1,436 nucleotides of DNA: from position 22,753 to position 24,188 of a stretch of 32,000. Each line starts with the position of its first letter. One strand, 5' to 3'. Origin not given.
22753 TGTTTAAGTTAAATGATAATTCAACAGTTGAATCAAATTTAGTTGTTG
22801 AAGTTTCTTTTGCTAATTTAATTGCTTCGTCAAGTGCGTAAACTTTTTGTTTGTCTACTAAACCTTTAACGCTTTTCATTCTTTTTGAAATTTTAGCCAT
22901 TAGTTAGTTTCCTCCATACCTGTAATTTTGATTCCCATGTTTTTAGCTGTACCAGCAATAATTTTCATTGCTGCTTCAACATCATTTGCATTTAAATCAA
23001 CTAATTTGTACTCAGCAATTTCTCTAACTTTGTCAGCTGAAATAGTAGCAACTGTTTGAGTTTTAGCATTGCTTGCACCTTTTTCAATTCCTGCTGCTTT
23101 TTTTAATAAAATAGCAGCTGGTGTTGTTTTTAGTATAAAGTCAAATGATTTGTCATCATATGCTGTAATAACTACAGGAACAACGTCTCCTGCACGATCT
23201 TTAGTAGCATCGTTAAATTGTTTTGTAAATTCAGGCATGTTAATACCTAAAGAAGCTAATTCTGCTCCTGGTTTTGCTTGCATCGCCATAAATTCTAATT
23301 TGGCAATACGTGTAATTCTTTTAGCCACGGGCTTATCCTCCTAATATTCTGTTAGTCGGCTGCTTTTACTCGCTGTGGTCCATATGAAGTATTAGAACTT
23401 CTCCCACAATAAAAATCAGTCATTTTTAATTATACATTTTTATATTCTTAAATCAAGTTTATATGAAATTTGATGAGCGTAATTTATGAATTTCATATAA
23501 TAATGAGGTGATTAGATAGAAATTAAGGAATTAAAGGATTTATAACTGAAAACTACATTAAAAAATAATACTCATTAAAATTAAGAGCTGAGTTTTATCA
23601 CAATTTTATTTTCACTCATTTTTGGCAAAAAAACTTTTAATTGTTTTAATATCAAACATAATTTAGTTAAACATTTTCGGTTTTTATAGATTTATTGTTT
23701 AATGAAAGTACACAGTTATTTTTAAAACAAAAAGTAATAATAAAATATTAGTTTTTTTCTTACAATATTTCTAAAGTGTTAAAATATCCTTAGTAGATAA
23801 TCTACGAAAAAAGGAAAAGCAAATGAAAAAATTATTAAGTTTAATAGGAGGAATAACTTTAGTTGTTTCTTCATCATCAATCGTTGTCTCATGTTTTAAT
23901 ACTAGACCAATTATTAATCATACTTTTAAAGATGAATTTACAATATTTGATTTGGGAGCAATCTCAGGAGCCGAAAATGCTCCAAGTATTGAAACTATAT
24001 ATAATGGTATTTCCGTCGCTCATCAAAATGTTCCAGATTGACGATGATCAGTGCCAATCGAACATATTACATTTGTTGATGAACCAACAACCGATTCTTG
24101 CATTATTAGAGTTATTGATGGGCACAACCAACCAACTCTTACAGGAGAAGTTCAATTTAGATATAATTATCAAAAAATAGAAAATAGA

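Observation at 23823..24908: Surface lipoprotein carrying a papain-fold (streptopain/C39-like) cysteine peptidase domain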

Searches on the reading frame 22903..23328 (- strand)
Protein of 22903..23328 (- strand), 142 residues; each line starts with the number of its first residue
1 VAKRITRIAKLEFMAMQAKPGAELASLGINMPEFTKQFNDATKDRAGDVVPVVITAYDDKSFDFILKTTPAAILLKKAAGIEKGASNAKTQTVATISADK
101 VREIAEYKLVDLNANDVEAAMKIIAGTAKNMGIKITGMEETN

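Call 68: find_encoding_contigs(protein=window:22903-23328:-, flank=3000, max_places=3)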
Protein seq(142 aa) (142 aa): 12 contigs read that carry it; 3 places shown.
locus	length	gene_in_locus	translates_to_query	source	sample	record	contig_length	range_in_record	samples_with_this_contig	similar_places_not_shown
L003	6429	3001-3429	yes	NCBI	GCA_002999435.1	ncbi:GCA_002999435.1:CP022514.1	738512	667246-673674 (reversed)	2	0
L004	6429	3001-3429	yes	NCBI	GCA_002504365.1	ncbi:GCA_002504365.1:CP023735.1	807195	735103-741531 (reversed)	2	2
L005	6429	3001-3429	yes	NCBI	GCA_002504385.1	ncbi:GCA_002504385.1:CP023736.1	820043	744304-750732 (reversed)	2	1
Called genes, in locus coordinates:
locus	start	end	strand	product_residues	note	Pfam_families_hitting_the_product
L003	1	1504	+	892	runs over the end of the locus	PF01411:tRNA-synt_2c, PF02272:DHHA1 (faint), PF07973:tRNA_SAD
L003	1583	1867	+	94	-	-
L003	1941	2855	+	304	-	-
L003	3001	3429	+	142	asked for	PF03946:Ribosomal_L11_N, PF00298:Ribosomal_L11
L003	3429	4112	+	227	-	PF00687:Ribosomal_L1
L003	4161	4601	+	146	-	PF00583:Acetyltransf_1 (weak), PF13673:Acetyltransf_10, PF13508:Acetyltransf_7 (weak)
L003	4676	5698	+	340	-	PF12146:Hydrolase_4, PF00561:Abhydrolase_1 (weak)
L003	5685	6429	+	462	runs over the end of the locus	PF00324:AA_permease, PF13520:AA_permease_2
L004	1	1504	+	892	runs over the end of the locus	PF01411:tRNA-synt_2c, PF02272:DHHA1 (faint), PF07973:tRNA_SAD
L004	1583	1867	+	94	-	-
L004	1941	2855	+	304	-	-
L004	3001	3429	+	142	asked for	PF03946:Ribosomal_L11_N, PF00298:Ribosomal_L11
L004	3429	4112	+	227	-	PF00687:Ribosomal_L1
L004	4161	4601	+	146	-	PF00583:Acetyltransf_1 (weak), PF13673:Acetyltransf_10, PF13508:Acetyltransf_7 (weak)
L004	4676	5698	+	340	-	PF12146:Hydrolase_4, PF00561:Abhydrolase_1 (weak)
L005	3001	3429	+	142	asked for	PF03946:Ribosomal_L11_N, PF00298:Ribosomal_L11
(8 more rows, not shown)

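Call 73: find_encoding_contigs(protein=window:22903-23328:-, flank=2500, max_places=10)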
Protein seq(142 aa) (142 aa): 12 contigs read that carry it; 8 places shown.
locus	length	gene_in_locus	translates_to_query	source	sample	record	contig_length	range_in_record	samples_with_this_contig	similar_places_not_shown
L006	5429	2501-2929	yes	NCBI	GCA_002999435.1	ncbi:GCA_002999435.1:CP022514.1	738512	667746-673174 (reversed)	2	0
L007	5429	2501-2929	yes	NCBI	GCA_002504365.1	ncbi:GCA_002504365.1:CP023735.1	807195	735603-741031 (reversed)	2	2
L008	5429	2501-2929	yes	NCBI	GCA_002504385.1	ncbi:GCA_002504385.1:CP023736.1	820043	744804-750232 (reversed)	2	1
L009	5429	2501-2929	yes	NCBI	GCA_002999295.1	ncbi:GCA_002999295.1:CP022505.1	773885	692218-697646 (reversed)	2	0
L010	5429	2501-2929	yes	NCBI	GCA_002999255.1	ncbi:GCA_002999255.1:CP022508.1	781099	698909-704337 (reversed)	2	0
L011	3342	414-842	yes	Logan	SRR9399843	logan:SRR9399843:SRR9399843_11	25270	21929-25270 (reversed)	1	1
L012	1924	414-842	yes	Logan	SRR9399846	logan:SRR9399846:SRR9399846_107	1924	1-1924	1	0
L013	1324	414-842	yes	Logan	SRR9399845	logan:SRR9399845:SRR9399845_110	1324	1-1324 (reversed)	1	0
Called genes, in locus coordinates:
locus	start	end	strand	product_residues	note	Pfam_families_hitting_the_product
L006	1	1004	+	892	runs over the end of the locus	PF01411:tRNA-synt_2c, PF02272:DHHA1 (faint), PF07973:tRNA_SAD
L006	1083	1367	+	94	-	-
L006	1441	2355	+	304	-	-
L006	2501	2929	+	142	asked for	PF03946:Ribosomal_L11_N, PF00298:Ribosomal_L11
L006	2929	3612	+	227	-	PF00687:Ribosomal_L1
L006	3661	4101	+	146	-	PF00583:Acetyltransf_1 (weak), PF13673:Acetyltransf_10, PF13508:Acetyltransf_7 (weak)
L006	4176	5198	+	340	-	PF12146:Hydrolase_4, PF00561:Abhydrolase_1 (weak)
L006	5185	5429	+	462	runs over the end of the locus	PF00324:AA_permease, PF13520:AA_permease_2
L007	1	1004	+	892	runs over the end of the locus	PF01411:tRNA-synt_2c, PF02272:DHHA1 (faint), PF07973:tRNA_SAD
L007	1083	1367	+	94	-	-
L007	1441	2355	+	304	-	-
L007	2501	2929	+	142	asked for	PF03946:Ribosomal_L11_N, PF00298:Ribosomal_L11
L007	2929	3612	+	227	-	PF00687:Ribosomal_L1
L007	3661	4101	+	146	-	PF00583:Acetyltransf_1 (weak), PF13673:Acetyltransf_10, PF13508:Acetyltransf_7 (weak)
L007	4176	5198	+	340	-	PF12146:Hydrolase_4, PF00561:Abhydrolase_1 (weak)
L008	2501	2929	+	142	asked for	PF03946:Ribosomal_L11_N, PF00298:Ribosomal_L11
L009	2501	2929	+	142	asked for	PF03946:Ribosomal_L11_N, PF00298:Ribosomal_L11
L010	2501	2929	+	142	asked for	PF03946:Ribosomal_L11_N, PF00298:Ribosomal_L11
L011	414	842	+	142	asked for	PF03946:Ribosomal_L11_N, PF00298:Ribosomal_L11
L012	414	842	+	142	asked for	PF03946:Ribosomal_L11_N, PF00298:Ribosomal_L11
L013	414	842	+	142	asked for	PF03946:Ribosomal_L11_N, PF00298:Ribosomal_L11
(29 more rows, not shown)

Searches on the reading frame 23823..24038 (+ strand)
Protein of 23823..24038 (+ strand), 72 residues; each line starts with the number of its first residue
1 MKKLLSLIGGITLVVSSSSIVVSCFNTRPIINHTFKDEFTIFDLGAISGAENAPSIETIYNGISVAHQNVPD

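Call 77: find_encoding_contigs(protein=window:23823-24038:+, flank=5000, max_places=10)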
Protein seq(72 aa) (72 aa): no gene with exactly this product is on record in the collection.
